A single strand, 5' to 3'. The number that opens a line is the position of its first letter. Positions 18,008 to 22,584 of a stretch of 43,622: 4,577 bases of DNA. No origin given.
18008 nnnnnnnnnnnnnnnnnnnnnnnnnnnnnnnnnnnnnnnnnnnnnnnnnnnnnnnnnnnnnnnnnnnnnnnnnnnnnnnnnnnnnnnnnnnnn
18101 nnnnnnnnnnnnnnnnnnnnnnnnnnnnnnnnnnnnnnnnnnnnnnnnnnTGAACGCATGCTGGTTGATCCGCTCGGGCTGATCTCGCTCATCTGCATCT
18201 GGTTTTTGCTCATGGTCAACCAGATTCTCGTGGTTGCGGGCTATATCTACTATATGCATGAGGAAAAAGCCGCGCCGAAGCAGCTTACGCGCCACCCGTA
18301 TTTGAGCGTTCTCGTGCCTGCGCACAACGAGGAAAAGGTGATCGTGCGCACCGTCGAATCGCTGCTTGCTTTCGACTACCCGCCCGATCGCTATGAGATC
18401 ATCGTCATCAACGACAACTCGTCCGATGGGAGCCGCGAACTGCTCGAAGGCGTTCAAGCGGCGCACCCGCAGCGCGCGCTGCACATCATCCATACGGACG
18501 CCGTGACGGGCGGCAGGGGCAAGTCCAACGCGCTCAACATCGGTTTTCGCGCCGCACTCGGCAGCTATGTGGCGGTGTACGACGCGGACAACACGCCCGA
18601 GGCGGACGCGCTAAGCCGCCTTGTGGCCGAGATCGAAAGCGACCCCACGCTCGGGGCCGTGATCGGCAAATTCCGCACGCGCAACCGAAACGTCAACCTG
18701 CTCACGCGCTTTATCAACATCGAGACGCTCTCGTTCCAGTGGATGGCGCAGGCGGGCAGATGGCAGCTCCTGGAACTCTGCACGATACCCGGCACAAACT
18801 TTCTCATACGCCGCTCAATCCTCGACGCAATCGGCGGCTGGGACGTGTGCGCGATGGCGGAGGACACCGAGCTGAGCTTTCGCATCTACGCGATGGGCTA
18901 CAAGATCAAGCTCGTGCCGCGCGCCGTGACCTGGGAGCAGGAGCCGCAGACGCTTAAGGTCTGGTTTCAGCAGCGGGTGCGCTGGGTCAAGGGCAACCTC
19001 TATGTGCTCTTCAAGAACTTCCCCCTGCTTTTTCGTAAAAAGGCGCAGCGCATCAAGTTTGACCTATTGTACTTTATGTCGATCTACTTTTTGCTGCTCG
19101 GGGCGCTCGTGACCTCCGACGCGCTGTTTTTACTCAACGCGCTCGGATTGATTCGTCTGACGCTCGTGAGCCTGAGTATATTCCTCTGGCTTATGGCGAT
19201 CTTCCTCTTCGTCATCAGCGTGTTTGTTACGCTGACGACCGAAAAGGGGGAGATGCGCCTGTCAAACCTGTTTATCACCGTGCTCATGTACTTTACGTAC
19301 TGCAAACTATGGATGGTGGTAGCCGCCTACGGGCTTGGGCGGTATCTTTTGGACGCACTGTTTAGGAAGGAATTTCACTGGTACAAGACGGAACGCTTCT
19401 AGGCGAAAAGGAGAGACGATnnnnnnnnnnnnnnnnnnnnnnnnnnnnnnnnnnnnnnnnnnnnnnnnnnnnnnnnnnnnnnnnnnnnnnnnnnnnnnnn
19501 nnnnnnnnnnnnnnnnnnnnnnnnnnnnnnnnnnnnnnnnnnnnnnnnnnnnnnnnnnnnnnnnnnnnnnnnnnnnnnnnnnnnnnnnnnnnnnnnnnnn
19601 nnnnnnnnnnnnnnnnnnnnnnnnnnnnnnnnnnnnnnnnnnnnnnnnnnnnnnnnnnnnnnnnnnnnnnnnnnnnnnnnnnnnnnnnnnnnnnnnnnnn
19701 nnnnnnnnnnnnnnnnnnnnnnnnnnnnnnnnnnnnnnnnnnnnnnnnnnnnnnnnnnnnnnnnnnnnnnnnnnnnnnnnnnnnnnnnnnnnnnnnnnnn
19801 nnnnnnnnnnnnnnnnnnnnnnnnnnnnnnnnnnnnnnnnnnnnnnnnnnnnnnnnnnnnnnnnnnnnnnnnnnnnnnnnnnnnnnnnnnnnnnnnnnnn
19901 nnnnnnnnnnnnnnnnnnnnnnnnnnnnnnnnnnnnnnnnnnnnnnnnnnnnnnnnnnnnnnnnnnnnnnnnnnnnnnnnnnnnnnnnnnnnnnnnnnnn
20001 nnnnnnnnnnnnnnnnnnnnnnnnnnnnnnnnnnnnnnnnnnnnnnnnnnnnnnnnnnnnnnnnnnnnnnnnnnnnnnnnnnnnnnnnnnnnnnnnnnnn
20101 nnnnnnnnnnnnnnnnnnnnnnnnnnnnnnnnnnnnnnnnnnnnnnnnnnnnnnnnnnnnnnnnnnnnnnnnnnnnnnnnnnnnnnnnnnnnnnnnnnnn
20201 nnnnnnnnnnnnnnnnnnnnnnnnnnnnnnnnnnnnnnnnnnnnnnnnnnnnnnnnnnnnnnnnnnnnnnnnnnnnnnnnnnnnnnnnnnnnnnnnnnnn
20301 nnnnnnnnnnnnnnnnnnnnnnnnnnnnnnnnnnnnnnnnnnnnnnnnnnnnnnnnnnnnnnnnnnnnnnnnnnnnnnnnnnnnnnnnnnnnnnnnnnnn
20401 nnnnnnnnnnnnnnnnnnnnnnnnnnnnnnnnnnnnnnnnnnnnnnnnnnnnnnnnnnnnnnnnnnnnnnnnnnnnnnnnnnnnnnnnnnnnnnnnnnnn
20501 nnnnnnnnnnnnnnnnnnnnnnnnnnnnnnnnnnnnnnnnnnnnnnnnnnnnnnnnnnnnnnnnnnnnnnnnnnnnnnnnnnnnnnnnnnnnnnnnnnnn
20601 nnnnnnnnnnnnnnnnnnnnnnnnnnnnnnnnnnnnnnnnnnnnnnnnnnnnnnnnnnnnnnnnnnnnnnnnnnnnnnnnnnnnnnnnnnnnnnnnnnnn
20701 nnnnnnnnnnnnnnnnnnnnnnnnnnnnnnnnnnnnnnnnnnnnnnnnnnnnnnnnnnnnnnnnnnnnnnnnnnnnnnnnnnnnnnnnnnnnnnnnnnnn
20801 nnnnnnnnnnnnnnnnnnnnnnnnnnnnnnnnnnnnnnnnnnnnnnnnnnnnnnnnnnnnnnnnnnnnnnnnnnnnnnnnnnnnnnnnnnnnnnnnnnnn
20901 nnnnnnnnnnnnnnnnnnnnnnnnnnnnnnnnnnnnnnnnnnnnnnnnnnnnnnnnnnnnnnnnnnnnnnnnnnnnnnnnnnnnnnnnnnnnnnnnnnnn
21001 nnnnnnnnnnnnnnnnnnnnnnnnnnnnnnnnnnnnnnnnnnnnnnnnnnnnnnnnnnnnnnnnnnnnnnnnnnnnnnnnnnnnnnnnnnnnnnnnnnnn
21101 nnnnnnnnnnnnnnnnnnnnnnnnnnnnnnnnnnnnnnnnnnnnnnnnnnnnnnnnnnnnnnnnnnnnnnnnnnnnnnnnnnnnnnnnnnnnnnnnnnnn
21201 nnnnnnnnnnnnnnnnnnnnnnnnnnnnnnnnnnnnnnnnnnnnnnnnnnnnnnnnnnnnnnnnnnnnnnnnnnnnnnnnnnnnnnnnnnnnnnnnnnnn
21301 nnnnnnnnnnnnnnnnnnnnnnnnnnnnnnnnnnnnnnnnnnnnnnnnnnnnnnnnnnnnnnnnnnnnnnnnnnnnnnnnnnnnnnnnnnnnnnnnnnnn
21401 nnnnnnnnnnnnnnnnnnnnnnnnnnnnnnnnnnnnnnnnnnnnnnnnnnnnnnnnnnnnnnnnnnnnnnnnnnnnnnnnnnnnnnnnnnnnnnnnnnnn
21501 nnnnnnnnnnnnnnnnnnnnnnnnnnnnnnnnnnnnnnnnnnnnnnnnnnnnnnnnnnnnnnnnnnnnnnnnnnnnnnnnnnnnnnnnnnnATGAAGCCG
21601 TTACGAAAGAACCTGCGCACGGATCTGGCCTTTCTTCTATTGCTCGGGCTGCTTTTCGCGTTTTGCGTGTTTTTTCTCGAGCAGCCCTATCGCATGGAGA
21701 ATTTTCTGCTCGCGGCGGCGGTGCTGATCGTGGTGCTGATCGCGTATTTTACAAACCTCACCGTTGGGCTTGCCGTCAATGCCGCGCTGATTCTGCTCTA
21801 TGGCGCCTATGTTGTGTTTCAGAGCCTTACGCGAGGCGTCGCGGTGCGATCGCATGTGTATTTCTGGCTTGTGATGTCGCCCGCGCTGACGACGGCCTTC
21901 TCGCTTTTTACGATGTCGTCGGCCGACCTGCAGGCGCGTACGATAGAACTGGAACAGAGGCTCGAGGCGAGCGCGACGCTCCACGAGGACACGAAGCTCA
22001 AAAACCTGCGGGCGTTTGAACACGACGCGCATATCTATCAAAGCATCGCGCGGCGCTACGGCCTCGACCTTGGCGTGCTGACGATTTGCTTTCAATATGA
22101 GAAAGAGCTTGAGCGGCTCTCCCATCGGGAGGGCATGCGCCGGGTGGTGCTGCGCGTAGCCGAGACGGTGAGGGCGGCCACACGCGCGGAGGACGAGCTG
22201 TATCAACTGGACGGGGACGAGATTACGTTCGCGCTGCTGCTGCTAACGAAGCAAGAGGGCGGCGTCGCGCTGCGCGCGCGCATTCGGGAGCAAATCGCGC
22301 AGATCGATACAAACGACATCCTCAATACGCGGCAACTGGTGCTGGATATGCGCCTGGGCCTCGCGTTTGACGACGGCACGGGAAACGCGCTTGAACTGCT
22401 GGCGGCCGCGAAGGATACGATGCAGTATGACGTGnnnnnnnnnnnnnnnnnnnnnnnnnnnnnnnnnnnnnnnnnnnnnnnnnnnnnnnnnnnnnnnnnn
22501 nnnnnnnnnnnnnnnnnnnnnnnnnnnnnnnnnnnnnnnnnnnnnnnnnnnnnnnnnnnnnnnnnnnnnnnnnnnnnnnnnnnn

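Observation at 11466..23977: Seven-gene translationally coupled, apparently c-di-GMP-gated exopolysaccharide synthase operon (YdaKLMN-like core plus three non-canonical partners)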

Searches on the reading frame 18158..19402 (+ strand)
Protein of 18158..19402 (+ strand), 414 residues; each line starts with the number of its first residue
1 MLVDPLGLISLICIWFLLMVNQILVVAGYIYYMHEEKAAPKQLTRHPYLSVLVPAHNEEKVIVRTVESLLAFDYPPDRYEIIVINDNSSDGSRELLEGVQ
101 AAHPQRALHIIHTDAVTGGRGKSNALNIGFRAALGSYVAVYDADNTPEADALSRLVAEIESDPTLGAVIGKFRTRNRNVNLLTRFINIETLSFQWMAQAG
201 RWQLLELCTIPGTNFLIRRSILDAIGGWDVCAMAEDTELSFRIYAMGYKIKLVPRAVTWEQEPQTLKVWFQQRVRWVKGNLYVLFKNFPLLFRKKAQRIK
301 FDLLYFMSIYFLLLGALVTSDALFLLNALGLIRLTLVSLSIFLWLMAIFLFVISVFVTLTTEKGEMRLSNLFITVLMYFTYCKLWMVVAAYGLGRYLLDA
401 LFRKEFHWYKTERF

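Call 4: search_protein_families(library=pfam, proteins=[window:18158-19399:+], max_evalue=0.01)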
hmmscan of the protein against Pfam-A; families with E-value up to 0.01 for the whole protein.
window:18158-19399:+ (414 aa): 7 families
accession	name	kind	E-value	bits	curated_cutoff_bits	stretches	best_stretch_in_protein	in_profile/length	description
PF13641.12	Glyco_tranf_2_3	-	3.6e-34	119.2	27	1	47-279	2-230/230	Glycosyltransferase like family 2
PF00535.33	Glycos_transf_2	-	1.1e-32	113.7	23.3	1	50-225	1-167/168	Glycosyl transferase family 2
PF13632.12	Glyco_trans_2_3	-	3.1e-23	83.1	27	1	137-351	1-197/198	Glycosyl transferase family group 2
PF13506.12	Glyco_transf_21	-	1e-16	61.3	21.7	1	104-277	1-173/174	Glycosyl transferase family 21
PF03142.21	Chitin_synth_2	-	2.9e-09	36.6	27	0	128-183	195-250/527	Chitin synthase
PF10111.15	Glyco_tranf_2_2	-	5.8e-08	33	27.3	1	50-267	1-223/276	Glycosyltransferase like family 2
PF13704.12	Glyco_tranf_2_4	-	0.0012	19.7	27.5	1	57-145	2-82/98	Glycosyl transferase family 2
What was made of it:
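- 18158..19402 (+): g4: PssC/YdaM-type processive GT2 synthase (DAD at 142, AEDTE at 234, QQRVRW at 271), with N- and C-terminal TM helices and no PilZ domain. Pfam GT2 families, 119 bits (call 4).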

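Call 5: search_protein_families(library=ncbifam, proteins=[window:18158-19399:+], max_evalue=0.01)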
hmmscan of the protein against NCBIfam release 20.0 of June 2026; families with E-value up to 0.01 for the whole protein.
window:18158-19399:+ (414 aa): 29 families (the best 25 are shown)
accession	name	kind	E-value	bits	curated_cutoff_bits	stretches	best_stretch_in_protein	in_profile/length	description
TIGR03937.1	PgaC_IcaA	equivalog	7.7e-53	179.9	422.3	1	11-393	4-387/407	poly-beta-1,6-N-acetyl-D-glucosamine synthase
TIGR03111.1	glyc2_xrt_Gpos1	hypoth_equivalog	6.4e-27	94.4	363.95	1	15-377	13-389/439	TIGR03111 family XrtG-associated glycosyltransferase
TIGR03965.1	mycofact_glyco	equivalog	1.2e-26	93.6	280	1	40-280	67-300/467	mycofactocin biosynthesis glycosyltransferase MftF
TIGR03030.1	CelA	equivalog_domain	2.9e-23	81.8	699.1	1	33-375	117-472/714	UDP-forming cellulose synthase catalytic subunit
NF041875.1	EPS_EpsD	equivalog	2.4e-21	76.5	370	1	49-274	1-221/325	exopolysaccharide biosynthesis glycosyltransferase EpsD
TIGR03469.1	HpnB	hypoth_equivalog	8.8e-21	74.3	379.25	1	13-361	10-364/386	hopene-associated glycosyltransferase HpnB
NF008558.0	PRK11498.1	equivalog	1.1e-20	73.2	992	1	10-361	229-577/872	UDP-forming cellulose synthase catalytic subunit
NF041865.1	EpsU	equivalog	1.8e-20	73.3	700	1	22-388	10-375/394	exopolysaccharide biosynthesis GT2 family glycosyltransferase EpsU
TIGR03472.1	HpnI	equivalog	5e-19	68.4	310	1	8-278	3-270/373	bacteriohopanetetrol glucosamine biosynthesis glycosyltransferase HpnI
TIGR04242.1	nodulat_NodC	equivalog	1.7e-18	66.7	550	1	34-285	35-289/395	chitooligosaccharide synthase NodC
TIGR04283.1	glyco_like_mftF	equivalog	8.7e-17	61.4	182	1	49-258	1-183/221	TIGR04283 family arsenosugar biosynthesis glycosyltransferase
NF053846.1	glyco_with_XrtP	equivalog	1.5e-14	53.6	520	1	16-413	10-437/440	XrtP-associated glycosyltransferase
NF007482.0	PRK10073.1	equivalog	1.2e-12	47.6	423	1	46-156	5-107/334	glycosyltransferase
NF047683.1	TeichurnBiosyTuaG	equivalog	1e-11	45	400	1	45-157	4-109/252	teichuronic acid biosynthesis protein TuaG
NF045692.1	OglycostaseCruG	equivalog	1.9e-11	43.5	600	1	19-251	16-246/386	2'-O-glycosyltransferase CruG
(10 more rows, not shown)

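Call 15: find_encoding_contigs(protein=window:18158-19402:+, flank=10000, max_places=6)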
Protein window:18158-19402:+ (414 aa): no gene with exactly this product is on record in the collection.

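Call 27: find_related_loci(query=A1, collection=genome_contigs, flank=10000)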
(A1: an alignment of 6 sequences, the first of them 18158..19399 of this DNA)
Query A1 (414 aa) in genome_contigs; peptide patterns used: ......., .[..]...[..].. (x = any residue, [..] = any of these).
599 stretches matched a pattern (row limit reached: there are more); 563 encode a relative of the query (tblastn E <= 1e-3); the best 80 are kept; 80 distinct loci.
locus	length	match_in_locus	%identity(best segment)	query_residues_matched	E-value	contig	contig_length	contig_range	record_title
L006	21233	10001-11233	76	4-414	0e+0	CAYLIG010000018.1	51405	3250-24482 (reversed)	MAG TPA_asm: uncultured Christensenella sp. isolate binchicken_co27_68 genome assembly, contig: NODE_1125_length_51405_c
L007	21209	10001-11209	71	12-414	0e+0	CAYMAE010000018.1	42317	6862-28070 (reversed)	MAG TPA_asm: uncultured Ruminiclostridium sp. isolate SRP294416_co2_448 genome assembly, contig: NODE_506_length_42317_c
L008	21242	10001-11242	67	2-414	0e+0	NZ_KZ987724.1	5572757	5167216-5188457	Paenibacillus aceti strain L14 Scaffold1, whole genome shotgun sequence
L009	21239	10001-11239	67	3-414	0e+0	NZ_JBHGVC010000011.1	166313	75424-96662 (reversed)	Paenibacillus lentus strain P8CEA5 P8CEA5_Assembly_contig_11, whole genome shotgun sequence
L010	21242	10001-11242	65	2-414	0e+0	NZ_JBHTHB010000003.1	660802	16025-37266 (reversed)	Paenibacillus sp. GCM10027627 strain CGMCC 1.60092 GCM70027627_14, whole genome shotgun sequence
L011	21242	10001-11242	65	2-414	0e+0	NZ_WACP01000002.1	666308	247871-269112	Paenibacillus tengchongensis strain SYSU G01003 NODE_2_length_666308_cov_175.521503, whole genome shotgun sequence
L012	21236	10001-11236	66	4-414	0e+0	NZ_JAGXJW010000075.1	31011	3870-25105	Cohnella sp. GbtcB17 B17_75, whole genome shotgun sequence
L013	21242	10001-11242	65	2-414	0e+0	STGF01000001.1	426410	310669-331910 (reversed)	Paenibacillus sp. SY21-1 SY21-1_ctg0001, whole genome shotgun sequence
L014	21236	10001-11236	66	4-414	0e+0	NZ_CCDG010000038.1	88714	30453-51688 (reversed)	Paenibacillus camerounensis strain G4, whole genome shotgun sequence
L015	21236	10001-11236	66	4-414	0e+0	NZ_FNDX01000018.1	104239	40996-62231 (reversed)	Paenibacillus typhae strain CGMCC 1.11012, whole genome shotgun sequence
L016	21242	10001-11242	64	2-414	0e+0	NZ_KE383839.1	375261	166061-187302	Paenibacillus assamensis DSM 18201 H580DRAFT_scaffold00005.5, whole genome shotgun sequence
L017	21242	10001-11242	65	2-414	0e+0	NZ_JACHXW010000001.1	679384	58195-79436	Paenibacillus endophyticus strain CECT 8234 Ga0372411_01, whole genome shotgun sequence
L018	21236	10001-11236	66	4-414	0e+0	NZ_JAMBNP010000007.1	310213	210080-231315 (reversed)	Paenibacillus glycanilyticus strain MERTA38 NODE_7_, whole genome shotgun sequence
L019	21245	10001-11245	65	1-414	0e+0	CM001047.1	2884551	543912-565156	Listeria marthii FSL S4-120 chromosome, whole genome shotgun sequence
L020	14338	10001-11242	63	2-414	0e+0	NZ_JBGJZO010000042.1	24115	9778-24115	Paenibacillus sp. sgz500958 Scaffold42, whole genome shotgun sequence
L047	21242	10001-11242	57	2-414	3e-163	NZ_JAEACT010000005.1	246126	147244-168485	Clostridium hydrogenum strain CUEA01 4_pilon, whole genome shotgun sequence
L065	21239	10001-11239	53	3-414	2e-147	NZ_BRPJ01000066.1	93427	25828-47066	Lacrimispora amygdalina strain DSM 12857 sequence066, whole genome shotgun sequence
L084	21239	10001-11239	56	4-414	3e-162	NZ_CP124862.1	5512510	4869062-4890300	Petroclostridium sp. X23 chromosome, complete genome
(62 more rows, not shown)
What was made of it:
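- Tried and rejected: MAG (call 27).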

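Call 41: search_protein_families(library=pfam, proteins=[L019:7095-8438:+, L019:8566-9984:+], max_evalue=1)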
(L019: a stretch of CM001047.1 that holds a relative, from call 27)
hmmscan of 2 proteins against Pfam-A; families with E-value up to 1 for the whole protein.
L019:7095-8438:+ (448 aa): 1 family
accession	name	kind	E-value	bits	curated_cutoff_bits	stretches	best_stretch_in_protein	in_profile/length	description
PF05545.16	FixQ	-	0.1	13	29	0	216-240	9-33/49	Cbb3-type cytochrome oxidase component FixQ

L019:8566-9984:+ (473 aa): 2 families
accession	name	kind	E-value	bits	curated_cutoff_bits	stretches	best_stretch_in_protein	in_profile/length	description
PF10096.14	DUF2334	-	5.1e-07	29.9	26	1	191-252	6-71/203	Uncharacterized protein conserved in bacteria (DUF2334)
PF15465.11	DUF4634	-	0.24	12.1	27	1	334-380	29-74/131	Domain of unknown function (DUF4634)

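Call 43: search_protein_families(library=ncbifam, proteins=[L019:7095-8495:+, L008:6911-8404:+, L047:6404-7858:+, L065:5968-7503:+, L019:8482-9984:+, L084:16660-19779:+, L084:14843-16231:+], max_evalue=0.001)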
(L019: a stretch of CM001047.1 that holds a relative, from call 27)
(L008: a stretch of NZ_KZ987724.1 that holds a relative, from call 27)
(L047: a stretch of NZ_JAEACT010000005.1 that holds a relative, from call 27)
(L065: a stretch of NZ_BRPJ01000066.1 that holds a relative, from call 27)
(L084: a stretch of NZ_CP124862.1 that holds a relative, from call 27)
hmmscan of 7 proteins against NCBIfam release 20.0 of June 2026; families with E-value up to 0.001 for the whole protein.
L019:7095-8495:+ (467 aa): 1 family
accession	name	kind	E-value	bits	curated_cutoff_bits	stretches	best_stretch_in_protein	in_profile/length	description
NF051875.1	glycan_WsfD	subfamily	1.4e-169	564.6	80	1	2-450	6-450/452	glycan biosynthesis hexose transferase WsfD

L008:6911-8404:+ (498 aa): 1 family
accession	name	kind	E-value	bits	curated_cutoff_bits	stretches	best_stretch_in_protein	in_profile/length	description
NF051875.1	glycan_WsfD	subfamily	8.5e-181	601.6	80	1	27-480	2-452/452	glycan biosynthesis hexose transferase WsfD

L047:6404-7858:+ (485 aa): 1 family
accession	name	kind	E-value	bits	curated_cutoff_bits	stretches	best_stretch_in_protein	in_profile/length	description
NF051875.1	glycan_WsfD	subfamily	1e-139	466.1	80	1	14-469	1-451/452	glycan biosynthesis hexose transferase WsfD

L065:5968-7503:+ (512 aa): 1 family
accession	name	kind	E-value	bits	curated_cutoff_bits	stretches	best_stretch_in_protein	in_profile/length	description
NF051875.1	glycan_WsfD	subfamily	2.9e-127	425.1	80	1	47-502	2-451/452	glycan biosynthesis hexose transferase WsfD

L019:8482-9984:+ (501 aa): 0 families

L084:16660-19779:+ (1040 aa): 0 families

L084:14843-16231:+ (463 aa): 0 families

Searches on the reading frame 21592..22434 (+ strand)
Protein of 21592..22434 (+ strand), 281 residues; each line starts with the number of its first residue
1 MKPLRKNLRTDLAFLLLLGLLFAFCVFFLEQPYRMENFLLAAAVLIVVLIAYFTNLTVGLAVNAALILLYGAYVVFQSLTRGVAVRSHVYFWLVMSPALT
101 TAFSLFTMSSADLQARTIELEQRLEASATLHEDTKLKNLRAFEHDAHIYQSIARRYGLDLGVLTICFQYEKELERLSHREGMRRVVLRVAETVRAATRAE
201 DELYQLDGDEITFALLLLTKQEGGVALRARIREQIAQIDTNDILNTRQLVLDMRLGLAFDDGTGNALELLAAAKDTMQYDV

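Call 4: search_protein_families(library=pfam, proteins=[window:21592-22434:+], max_evalue=0.01)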
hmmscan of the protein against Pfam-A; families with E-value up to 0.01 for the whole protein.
window:21592-22434:+ (281 aa): 1 family
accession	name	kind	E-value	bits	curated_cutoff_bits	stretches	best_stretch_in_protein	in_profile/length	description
PF00990.26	GGDEF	-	4.3e-06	27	23.8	1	134-277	7-151/161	Diguanylate cyclase, GGDEF domain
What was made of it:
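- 21592..22437 (+): g6: PssE/YdaK-type c-di-GMP receptor candidate. Multi-pass TM N-terminus (3 helices clear at the scan threshold) plus a degenerate GGDEF domain, with I-site RAED at residues 198-201 and DGDEI at 207-211. Pfam GGDEF 27 bits (call 4).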

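Call 5: search_protein_families(library=ncbifam, proteins=[window:21592-22434:+], max_evalue=0.01)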
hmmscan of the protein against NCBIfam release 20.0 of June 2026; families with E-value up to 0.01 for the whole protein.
window:21592-22434:+ (281 aa): 7 families
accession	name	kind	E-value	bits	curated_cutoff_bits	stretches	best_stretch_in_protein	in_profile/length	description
TIGR00254.1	GGDEF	domain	2.6e-07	30.5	37.4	1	125-279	2-154/168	diguanylate cyclase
NF007599.0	PRK10245.1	equivalog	2.3e-06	26.3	402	1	37-258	119-336/371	diguanylate cyclase AdrA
NF038266.1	diguan_SiaD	equivalog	5e-05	22.8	290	1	113-260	79-223/252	biofilm regulation diguanylate cyclase SiaD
NF007423.1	PRK09966.1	equivalog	6.6e-05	22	325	1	119-277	230-386/390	diguanylate cyclase DgcN/YfiN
NF040885.1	diguan_DgcJ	equivalog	0.00021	20.2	500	1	176-274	390-486/493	diguanylate cyclase DgcJ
NF011955.1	PRK15426.1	equivalog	0.0013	16.9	408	1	118-251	388-517/564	cellulose biosynthesis regulator diguanylate cyclase DgcQ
NF007380.0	PRK09894.1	equivalog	0.003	16.9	256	1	178-239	178-237/296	diguanylate cyclase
